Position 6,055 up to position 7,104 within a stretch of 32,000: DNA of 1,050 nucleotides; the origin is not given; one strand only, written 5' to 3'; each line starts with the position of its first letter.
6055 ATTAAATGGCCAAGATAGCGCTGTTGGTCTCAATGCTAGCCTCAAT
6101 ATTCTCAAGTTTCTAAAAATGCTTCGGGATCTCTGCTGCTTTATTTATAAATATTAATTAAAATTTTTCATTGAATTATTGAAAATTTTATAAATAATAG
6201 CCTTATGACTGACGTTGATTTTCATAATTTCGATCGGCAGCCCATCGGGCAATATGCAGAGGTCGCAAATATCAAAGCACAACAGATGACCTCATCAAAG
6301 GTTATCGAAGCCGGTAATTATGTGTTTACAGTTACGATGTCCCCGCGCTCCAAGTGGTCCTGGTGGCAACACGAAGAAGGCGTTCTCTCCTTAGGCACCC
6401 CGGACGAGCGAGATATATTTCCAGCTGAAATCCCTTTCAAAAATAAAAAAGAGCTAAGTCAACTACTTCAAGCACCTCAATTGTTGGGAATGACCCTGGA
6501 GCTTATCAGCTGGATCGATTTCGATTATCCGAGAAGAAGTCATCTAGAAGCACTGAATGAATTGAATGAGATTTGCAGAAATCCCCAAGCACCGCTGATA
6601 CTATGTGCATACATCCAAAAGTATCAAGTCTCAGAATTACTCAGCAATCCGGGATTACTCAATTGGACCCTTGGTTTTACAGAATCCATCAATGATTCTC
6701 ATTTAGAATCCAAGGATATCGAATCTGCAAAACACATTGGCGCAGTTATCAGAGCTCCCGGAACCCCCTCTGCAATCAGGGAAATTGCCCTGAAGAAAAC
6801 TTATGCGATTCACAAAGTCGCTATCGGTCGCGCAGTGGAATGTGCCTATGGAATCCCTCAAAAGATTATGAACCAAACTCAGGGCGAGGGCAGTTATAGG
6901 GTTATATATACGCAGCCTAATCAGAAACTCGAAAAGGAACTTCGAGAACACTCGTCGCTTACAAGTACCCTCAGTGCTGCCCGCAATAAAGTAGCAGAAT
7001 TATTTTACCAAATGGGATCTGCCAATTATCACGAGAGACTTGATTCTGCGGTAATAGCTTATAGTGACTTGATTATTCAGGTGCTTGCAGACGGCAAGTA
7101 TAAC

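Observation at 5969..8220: ssrA 5' fragments are almost identical to the live gene while the flanking paralogues have diverged deeply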

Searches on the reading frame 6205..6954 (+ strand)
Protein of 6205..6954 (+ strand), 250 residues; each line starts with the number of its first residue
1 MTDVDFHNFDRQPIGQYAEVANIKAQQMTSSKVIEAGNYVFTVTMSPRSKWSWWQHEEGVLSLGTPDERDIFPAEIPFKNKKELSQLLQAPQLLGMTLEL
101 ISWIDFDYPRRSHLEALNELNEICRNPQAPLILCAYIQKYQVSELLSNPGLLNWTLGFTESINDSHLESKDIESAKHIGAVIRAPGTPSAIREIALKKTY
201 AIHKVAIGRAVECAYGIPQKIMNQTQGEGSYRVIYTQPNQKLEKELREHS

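Call 28: find_homologous_proteins(query=A2, max_evalue=0.01)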
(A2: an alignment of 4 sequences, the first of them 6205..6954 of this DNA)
Query A2 (4 sequences) (250 aa, profile of the alignment): 3 proteins with E <= 0.01 among 4112 candidates.
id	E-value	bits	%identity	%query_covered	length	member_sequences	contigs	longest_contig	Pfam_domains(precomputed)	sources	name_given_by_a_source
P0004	1.1e-116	406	29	95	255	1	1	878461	-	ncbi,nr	ncbi:MAG: hypothetical protein LW808_001920 [Verrucomicrobiota bacterium]|nr:MAG: hypothetical prote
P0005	1.7e-87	311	31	99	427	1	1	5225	-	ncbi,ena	-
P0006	1.8e-86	308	30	71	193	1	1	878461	-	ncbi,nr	ncbi:MAG: hypothetical protein LW808_001885 [Verrucomicrobiota bacterium]|nr:MAG: hypothetical prote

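Call 29: find_encoding_contigs(protein=P0005, flank=10000)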
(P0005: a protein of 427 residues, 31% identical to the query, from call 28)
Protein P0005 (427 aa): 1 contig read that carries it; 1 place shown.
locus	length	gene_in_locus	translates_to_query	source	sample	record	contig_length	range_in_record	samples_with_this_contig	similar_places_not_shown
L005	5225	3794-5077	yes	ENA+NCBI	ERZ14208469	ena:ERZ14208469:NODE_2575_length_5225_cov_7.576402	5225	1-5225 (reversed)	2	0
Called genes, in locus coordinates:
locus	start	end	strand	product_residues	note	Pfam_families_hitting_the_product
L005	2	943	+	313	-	PF02233:PNTB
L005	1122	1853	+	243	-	PF07505:DUF5131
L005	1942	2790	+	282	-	-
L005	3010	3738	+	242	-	-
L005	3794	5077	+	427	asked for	-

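Call 40: search_protein_representatives(alignment_id=A2)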
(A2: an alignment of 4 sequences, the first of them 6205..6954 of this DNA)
Query: 4 sequences, 248 profile positions. Proteins with E-value up to 0.001 (for the whole library): 15; up to 1e-10: 9; up to 1e-30: 5. The best 15 are listed.
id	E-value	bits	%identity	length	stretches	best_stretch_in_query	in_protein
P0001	2.7e-129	446.1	-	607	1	1-248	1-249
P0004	3.6e-117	406.4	-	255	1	1-248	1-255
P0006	5.8e-87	307.5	-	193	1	13-201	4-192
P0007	1.1e-55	205.0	-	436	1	1-232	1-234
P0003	7.3e-53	195.7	-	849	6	88-247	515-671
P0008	5.8e-22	94.5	-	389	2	144-233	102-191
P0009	1.9e-19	86.3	-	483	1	124-247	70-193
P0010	2.2e-14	69.7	-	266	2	115-185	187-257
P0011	5.0e-14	68.5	-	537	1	138-242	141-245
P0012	2.5e-10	56.4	-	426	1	77-233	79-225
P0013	6.8e-09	51.7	-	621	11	162-213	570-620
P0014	2.6e-08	49.8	-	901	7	75-191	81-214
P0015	1.2e-07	47.6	-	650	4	70-144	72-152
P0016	1.2e-07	47.6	-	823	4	67-165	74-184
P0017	2.3e-04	36.9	-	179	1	69-131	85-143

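Call 41: find_encoding_contigs(protein=P0007, flank=10000)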
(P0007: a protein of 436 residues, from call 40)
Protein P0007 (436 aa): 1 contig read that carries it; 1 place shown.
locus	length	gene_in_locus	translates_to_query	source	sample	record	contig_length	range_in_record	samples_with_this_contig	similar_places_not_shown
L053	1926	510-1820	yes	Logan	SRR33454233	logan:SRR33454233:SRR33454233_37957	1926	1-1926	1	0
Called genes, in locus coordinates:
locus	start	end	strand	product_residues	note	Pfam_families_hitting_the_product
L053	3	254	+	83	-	?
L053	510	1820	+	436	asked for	-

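Call 42: search_protein_families(library=pfam, proteins=[P0007, P0008, P0009, P0011, P0012, P0013, P0014, P0015, P0016], max_evalue=0.01)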
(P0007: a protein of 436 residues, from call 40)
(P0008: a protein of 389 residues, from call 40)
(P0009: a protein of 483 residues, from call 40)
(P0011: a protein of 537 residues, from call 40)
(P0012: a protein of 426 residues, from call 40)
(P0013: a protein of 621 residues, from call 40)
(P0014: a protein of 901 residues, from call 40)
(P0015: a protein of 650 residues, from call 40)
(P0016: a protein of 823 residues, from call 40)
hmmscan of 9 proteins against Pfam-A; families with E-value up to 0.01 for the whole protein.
P0007 (436 aa): 0 families

P0008 (389 aa): 0 families

P0009 (483 aa): 1 family
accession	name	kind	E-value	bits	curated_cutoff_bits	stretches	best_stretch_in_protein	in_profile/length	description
PF18572.7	T6PP_N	-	0.0039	17.6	25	0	358-404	29-76/99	Trehalose-6-phosphate phosphatase N-terminal helical bundle domain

P0011 (537 aa): 1 family
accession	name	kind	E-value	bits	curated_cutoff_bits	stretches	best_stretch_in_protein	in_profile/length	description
PF07321.17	YscO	-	0.0018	18.7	28.8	1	350-459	8-117/149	Type III secretion protein YscO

P0012 (426 aa): 0 families

P0013 (621 aa): 37 families (the best 25 are shown)
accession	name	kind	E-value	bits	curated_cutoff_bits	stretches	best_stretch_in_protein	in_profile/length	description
PF14915.12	CCDC144C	-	3.2e-69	234.4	35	11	47-96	477-529/534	CCDC144C protein coiled-coil region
PF25450.1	Rab11-FIP3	-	1.2e-20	74.5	31.9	0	113-151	52-90/125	Rab11-FIP3-like domain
PF05852.16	DUF848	-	2.6e-20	73.5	25.3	0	52-94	52-94/145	Gammaherpesvirus protein of unknown function (DUF848)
PF19776.5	DUF6262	-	1.1e-17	64.6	29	0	54-84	78-108/110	Family of unknown function (DUF6262)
PF07716.20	bZIP_2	-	2.7e-16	59.8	22.3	0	8-30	28-50/54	Basic region leucine zipper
PF16559.10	GIT_CC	-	4.8e-16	58.6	28.7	0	62-81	46-65/66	GIT coiled-coil Rho guanine nucleotide exchange factor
PF12325.13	TMF_TATA_bd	-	1.9e-15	57.4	29.1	0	552-581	9-38/115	TATA element modulatory factor 1 TATA binding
PF21538.2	Med15_M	-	3.4e-15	56.6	24.2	0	547-581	6-40/110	ARC105/Med15 mediator subunit central domain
PF20733.2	LRIM1_dimer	-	6.6e-12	46.2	35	0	543-580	123-160/187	Dimerization domain in LRIM1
PF24813.1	DUF7709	-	1.1e-11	45.1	33.3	0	76-94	19-37/95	Domain of unknown function (DUF7709)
PF11917.13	DUF3435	-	1.2e-11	44.7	25.8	0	525-591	258-319/418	Protein of unknown function (DUF3435)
PF22919.1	ATP-synt_VA_C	-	7.7e-10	39.2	24.7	0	44-66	37-61/101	C-terminal domain of V and A type ATP synthase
PF14206.11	Cys_rich_CPCC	-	1.3e-09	38.2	24.5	0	46-75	45-74/75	Cysteine-rich CPCC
PF08287.16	DASH_Spc19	-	3.2e-09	37.3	26.3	0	5-50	67-112/155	Spc19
PF14448.11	Nuc_N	-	3.2e-09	36.9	25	0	64-76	40-52/58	Nuclease N terminal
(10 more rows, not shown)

P0014 (901 aa): 0 families

P0015 (650 aa): 0 families

P0016 (823 aa): 0 families

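Call 45: find_encoding_contigs(protein=P0008, flank=10000)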
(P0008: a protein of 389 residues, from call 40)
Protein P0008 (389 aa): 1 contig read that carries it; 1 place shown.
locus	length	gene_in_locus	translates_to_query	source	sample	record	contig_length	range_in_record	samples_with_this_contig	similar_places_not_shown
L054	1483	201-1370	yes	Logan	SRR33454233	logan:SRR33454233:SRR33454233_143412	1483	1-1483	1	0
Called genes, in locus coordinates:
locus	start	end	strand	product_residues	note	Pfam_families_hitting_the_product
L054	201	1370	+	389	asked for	-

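Call 46: find_encoding_contigs(protein=P0009, flank=10000)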
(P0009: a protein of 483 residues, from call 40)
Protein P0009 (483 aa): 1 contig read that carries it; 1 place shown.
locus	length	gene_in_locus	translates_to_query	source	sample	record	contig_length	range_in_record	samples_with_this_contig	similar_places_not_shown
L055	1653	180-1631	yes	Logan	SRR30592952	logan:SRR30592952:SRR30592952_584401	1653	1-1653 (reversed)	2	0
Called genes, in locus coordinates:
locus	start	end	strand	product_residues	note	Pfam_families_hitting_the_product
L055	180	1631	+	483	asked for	-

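Call 47: find_encoding_contigs(protein=P0011, flank=10000)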
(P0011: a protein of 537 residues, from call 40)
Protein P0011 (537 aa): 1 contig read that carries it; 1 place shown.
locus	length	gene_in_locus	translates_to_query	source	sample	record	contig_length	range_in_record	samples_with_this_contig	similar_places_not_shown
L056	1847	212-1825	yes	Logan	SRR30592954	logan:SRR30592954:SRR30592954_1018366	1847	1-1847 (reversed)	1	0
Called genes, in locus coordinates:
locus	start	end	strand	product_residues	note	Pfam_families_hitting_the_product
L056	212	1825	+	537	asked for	-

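Call 49: find_encoding_contigs(protein=P0012, flank=10000)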
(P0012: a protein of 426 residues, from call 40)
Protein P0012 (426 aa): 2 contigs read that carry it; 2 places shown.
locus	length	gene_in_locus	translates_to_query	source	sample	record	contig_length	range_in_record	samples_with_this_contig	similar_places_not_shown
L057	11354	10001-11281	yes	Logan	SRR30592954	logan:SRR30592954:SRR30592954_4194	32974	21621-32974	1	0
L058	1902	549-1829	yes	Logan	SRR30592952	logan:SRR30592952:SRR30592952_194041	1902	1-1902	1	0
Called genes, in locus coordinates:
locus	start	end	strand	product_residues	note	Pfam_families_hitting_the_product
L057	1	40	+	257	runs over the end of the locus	-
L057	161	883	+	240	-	PF07505:DUF5131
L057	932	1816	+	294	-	-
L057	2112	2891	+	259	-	-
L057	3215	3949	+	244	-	-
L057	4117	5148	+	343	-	-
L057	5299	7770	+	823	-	-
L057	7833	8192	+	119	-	-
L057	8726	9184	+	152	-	-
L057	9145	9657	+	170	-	-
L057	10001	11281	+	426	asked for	-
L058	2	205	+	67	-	?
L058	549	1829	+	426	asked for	-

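Call 50: find_encoding_contigs(protein=P0014, flank=10000)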
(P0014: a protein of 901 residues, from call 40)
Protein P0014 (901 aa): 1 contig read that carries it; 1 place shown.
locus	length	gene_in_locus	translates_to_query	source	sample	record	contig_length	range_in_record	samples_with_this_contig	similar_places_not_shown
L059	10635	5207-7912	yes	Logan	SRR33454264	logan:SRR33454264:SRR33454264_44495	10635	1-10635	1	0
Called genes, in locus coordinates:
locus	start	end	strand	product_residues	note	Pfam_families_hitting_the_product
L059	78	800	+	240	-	PF07505:DUF5131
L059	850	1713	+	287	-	-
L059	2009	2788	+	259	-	-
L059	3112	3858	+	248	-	-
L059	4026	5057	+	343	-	-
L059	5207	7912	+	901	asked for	-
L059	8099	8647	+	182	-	-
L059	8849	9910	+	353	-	-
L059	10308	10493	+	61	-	-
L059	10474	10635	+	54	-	?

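Call 51: find_encoding_contigs(protein=P0016, flank=10000)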
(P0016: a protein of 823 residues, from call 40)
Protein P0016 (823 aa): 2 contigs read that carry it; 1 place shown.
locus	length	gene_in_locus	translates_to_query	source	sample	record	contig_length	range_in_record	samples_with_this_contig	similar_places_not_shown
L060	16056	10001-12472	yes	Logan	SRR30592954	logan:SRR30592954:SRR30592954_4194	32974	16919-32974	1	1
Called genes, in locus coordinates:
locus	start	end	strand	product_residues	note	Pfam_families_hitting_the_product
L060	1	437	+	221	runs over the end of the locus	PF01386:Ribosomal_L25p, PF14693:Ribosomal_TL5_C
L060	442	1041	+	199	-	PF01195:Pept_tRNA_hydro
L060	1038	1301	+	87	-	PF01250:Ribosomal_S6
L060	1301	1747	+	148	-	PF00436:SSB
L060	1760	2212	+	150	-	PF01281:Ribosomal_L9_N, PF03948:Ribosomal_L9_C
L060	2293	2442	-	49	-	-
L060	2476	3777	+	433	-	PF02233:PNTB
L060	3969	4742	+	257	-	-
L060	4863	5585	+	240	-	PF07505:DUF5131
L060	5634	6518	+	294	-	-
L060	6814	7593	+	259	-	-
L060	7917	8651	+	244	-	-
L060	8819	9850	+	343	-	-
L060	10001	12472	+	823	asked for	-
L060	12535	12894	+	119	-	-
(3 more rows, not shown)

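Call 56: find_encoding_contigs(protein=P0017, flank=10000)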
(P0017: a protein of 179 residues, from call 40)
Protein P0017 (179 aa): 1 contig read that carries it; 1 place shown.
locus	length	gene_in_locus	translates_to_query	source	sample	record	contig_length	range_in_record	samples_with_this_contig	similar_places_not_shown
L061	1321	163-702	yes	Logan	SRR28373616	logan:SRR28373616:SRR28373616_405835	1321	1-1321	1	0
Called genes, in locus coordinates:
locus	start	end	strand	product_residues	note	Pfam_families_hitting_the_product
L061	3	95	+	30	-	?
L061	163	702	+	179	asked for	-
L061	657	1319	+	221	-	?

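Call 74: find_encoding_contigs(protein=P0010, flank=10000)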
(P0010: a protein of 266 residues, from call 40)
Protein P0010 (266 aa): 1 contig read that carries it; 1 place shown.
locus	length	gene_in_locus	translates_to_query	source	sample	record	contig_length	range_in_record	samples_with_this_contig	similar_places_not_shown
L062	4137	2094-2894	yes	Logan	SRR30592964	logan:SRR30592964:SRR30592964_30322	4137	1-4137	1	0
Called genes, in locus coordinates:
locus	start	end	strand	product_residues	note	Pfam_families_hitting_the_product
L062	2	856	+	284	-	?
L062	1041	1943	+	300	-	-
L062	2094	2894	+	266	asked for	-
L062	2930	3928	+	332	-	-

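Call 75: find_encoding_contigs(protein=P0015, flank=10000)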
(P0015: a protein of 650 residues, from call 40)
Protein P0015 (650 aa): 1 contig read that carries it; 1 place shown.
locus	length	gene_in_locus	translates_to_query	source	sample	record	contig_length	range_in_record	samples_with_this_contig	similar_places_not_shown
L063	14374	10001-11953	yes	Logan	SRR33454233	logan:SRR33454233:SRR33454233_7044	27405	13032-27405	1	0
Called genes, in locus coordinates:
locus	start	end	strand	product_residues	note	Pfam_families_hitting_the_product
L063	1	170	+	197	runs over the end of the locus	PF01386:Ribosomal_L25p, PF14693:Ribosomal_TL5_C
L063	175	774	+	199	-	PF01195:Pept_tRNA_hydro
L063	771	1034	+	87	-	PF01250:Ribosomal_S6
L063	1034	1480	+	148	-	PF00436:SSB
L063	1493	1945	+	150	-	PF01281:Ribosomal_L9_N, PF03948:Ribosomal_L9_C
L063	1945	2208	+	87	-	PF12769:PNTB_4TM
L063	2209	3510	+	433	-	PF02233:PNTB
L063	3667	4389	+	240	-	PF07505:DUF5131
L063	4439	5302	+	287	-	-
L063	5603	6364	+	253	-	-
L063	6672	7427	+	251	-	-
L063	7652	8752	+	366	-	-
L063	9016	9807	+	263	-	-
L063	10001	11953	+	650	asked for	-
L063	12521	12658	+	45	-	-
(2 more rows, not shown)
